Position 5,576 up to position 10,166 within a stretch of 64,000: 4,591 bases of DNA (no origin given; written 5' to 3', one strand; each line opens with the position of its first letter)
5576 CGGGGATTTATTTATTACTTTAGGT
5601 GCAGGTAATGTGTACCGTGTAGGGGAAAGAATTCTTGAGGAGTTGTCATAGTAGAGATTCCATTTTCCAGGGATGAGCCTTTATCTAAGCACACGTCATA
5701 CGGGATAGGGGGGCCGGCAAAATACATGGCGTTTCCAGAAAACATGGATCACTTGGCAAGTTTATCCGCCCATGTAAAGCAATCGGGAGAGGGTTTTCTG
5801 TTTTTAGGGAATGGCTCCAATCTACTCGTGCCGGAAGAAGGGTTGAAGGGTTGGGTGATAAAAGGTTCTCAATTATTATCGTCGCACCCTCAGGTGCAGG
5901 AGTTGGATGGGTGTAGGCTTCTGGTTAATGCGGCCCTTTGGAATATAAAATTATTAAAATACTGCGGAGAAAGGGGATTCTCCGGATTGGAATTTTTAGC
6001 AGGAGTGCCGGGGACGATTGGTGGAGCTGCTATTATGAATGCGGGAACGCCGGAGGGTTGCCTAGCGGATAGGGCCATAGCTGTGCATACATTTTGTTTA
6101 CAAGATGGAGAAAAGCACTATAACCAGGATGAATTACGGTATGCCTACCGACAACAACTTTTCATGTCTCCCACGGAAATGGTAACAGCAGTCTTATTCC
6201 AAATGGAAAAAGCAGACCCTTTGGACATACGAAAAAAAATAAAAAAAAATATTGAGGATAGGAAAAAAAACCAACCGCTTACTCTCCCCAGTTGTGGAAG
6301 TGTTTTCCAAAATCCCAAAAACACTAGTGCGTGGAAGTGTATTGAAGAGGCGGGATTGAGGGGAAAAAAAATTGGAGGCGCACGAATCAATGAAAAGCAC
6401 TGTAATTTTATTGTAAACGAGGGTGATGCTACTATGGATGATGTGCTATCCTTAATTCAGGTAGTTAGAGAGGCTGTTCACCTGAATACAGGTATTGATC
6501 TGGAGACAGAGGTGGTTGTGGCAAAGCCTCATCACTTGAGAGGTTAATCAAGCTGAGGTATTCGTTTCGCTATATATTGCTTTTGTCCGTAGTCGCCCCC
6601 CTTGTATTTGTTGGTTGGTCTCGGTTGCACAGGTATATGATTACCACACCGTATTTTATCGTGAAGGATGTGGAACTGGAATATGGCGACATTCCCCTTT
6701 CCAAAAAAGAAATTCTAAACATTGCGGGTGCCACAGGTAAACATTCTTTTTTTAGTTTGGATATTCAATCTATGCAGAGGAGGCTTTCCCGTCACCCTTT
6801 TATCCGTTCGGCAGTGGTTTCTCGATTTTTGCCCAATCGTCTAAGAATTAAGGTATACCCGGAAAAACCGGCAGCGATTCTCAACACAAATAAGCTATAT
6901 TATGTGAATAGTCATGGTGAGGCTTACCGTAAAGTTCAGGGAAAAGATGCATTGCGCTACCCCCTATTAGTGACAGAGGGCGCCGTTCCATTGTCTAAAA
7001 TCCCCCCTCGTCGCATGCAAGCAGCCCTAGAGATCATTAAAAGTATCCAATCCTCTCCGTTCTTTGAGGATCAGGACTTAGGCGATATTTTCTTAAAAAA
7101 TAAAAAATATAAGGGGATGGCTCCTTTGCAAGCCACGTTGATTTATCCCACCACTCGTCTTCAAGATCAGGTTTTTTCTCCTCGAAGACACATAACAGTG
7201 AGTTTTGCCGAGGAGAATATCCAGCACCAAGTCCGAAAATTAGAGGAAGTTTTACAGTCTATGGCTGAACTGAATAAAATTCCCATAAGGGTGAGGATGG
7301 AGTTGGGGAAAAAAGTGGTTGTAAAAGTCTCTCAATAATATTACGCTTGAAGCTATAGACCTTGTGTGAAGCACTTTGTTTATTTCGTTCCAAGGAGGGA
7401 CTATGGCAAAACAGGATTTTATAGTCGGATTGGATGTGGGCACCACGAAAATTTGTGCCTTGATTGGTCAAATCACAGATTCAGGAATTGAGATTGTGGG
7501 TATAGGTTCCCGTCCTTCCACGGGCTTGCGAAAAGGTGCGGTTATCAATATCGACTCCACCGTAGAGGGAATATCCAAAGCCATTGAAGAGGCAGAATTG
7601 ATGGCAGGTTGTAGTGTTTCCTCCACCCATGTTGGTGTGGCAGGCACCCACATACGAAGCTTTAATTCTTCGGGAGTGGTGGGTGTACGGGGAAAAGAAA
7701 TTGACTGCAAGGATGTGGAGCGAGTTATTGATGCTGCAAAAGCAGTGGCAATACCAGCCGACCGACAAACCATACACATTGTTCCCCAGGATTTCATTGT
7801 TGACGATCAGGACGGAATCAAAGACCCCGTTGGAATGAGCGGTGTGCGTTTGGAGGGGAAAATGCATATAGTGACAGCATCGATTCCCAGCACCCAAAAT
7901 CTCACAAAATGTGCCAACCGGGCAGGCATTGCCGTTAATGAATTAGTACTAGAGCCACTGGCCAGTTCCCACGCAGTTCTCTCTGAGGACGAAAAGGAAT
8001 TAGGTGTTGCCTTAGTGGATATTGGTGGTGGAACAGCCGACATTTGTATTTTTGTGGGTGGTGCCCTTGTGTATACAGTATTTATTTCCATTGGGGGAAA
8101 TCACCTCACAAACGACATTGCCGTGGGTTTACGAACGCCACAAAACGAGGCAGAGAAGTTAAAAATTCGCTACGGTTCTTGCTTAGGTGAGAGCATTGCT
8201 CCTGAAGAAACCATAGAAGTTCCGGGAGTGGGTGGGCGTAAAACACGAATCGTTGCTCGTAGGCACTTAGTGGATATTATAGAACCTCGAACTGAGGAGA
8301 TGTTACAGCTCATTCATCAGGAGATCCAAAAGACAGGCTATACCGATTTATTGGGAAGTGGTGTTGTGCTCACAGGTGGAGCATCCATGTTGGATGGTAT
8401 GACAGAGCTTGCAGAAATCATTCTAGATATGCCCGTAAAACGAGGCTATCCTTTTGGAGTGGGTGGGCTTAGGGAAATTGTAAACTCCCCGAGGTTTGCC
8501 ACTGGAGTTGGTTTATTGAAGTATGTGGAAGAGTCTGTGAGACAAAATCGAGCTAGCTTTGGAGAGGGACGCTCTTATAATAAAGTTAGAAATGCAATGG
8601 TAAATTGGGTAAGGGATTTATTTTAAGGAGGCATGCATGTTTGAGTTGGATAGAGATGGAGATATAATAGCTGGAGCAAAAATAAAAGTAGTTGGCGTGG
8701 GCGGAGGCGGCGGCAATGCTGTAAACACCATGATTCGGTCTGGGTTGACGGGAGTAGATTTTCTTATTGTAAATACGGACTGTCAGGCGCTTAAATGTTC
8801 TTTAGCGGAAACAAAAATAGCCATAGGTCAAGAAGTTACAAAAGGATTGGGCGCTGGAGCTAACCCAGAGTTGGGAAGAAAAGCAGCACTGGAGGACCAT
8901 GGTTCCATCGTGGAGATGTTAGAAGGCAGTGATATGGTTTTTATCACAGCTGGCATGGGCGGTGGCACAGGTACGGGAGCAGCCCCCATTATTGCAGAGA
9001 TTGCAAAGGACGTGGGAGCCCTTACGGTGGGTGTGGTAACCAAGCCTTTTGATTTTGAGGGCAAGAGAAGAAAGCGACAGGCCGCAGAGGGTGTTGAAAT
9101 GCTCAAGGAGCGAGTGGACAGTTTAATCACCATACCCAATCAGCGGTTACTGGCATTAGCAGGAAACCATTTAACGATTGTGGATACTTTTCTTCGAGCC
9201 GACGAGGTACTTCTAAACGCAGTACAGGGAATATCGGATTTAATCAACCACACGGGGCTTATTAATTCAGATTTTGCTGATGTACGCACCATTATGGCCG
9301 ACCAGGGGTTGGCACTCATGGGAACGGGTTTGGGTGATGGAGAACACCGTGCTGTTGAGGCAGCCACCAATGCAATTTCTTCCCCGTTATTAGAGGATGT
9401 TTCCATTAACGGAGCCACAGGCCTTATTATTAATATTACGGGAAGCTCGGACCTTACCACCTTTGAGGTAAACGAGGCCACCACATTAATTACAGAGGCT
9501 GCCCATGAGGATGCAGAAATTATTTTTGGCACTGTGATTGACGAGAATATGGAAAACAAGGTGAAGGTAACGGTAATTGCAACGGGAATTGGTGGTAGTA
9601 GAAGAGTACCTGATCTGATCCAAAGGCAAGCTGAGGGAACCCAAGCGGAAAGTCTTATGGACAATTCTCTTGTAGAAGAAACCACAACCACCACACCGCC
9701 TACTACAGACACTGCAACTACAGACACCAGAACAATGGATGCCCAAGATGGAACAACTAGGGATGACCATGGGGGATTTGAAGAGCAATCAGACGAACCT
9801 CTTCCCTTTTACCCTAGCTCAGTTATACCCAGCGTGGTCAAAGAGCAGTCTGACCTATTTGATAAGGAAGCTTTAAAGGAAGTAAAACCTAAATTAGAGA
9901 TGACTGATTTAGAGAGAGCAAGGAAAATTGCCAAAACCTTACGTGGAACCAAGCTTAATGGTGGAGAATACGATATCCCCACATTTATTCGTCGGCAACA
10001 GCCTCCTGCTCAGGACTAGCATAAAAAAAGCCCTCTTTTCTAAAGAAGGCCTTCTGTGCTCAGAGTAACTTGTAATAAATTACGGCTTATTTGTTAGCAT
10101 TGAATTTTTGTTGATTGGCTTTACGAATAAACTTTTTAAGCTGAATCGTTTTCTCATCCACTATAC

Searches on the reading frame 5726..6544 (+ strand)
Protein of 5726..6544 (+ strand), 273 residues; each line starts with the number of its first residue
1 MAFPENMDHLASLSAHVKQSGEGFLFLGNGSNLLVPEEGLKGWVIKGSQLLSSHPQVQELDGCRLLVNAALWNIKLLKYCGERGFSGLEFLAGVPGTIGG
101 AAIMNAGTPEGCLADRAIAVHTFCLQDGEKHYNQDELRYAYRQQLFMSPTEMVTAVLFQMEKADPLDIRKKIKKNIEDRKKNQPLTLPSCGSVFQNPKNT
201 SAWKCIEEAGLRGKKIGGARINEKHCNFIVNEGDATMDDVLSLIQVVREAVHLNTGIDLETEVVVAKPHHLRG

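Call 73: search_protein_families(library=pfam, proteins=[window:5726-6544:+], max_evalue=0.001)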
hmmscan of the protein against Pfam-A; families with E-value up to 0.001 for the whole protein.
window:5726-6544:+ (273 aa): 2 families
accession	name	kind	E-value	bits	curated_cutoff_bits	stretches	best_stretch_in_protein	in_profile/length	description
PF02873.21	MurB_C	-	6.2e-35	119.8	27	1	167-265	1-98/99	UDP-N-acetylenolpyruvoylglucosamine reductase, C-terminal domain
PF01565.28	FAD_binding_4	-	3.2e-10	40.3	26.4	1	2-128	5-133/139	FAD binding domain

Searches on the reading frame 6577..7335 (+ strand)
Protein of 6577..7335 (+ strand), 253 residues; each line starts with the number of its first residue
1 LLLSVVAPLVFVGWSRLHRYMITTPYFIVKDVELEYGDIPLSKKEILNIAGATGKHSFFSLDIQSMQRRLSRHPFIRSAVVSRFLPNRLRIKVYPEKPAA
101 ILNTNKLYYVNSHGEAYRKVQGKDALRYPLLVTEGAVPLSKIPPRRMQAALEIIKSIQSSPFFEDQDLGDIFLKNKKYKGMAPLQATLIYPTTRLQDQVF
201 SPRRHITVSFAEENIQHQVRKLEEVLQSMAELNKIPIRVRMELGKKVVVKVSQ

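Call 73: search_protein_families(library=pfam, proteins=[window:6577-7335:+], max_evalue=0.001)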
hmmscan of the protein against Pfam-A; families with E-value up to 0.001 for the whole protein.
window:6577-7335:+ (253 aa): 1 family
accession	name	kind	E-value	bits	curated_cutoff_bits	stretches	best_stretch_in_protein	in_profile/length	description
PF08478.15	POTRA_1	-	2.4e-11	44.2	23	1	38-93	11-66/69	POTRA domain, FtsQ-type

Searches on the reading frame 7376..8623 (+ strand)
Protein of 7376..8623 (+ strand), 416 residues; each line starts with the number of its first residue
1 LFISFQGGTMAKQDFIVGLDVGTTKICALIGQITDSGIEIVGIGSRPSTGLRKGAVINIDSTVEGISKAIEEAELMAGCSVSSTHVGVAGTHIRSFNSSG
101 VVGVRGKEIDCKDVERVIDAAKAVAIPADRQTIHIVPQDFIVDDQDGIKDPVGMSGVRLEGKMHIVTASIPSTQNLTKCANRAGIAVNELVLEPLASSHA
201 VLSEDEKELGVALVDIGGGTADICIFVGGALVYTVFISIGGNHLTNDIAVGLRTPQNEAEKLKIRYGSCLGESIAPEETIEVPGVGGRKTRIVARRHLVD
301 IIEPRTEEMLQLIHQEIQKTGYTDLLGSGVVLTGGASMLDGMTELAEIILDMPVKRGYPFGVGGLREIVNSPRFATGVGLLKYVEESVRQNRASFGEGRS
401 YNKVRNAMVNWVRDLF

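Call 73: search_protein_families(library=pfam, proteins=[window:7376-8623:+], max_evalue=0.001)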
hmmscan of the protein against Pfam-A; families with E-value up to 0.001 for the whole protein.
window:7376-8623:+ (416 aa): 5 families
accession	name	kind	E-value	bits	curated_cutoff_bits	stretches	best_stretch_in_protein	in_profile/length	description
PF14450.12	FtsA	-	2.1e-45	154.6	31.8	2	212-379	1-127/127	Cell division protein FtsA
PF02491.25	SHS2_FTSA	-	3.3e-32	111.1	25.4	1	90-167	1-79/79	SHS2 domain inserted in FTSA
PF06723.19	MreB_Mbl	-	2.9e-13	49.8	27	1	178-355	114-302/327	MreB/Mbl protein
PF11104.14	PilM_2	-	7.7e-08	32.1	27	1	198-265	163-236/340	Type IV pilus assembly protein PilM;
PF06277.17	EutA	-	6e-05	22.5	27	1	200-248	135-182/475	Ethanolamine utilisation protein EutA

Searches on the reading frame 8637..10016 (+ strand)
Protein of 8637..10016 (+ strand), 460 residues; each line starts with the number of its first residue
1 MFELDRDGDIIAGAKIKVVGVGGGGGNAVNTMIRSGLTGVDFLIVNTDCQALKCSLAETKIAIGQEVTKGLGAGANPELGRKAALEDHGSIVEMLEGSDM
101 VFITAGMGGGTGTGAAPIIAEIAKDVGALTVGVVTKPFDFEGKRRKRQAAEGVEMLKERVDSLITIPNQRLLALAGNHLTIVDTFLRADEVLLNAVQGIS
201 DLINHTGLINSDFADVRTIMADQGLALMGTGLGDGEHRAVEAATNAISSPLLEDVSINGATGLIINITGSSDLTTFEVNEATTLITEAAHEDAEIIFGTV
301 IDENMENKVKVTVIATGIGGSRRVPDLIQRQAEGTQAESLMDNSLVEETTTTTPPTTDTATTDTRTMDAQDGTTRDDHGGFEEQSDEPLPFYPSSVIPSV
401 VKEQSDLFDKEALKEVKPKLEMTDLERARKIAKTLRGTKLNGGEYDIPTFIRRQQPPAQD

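Call 73: search_protein_families(library=pfam, proteins=[window:8637-10016:+], max_evalue=0.001)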
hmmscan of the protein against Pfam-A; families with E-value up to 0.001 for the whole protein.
window:8637-10016:+ (460 aa): 2 families
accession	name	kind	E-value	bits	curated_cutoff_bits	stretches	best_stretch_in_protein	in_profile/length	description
PF00091.31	Tubulin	-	1.3e-49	169.6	33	1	15-174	1-188/190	Tubulin/FtsZ family, GTPase domain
PF12327.13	FtsZ_C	-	1.3e-32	112.4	27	1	224-318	1-94/95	FtsZ family, C-terminal domain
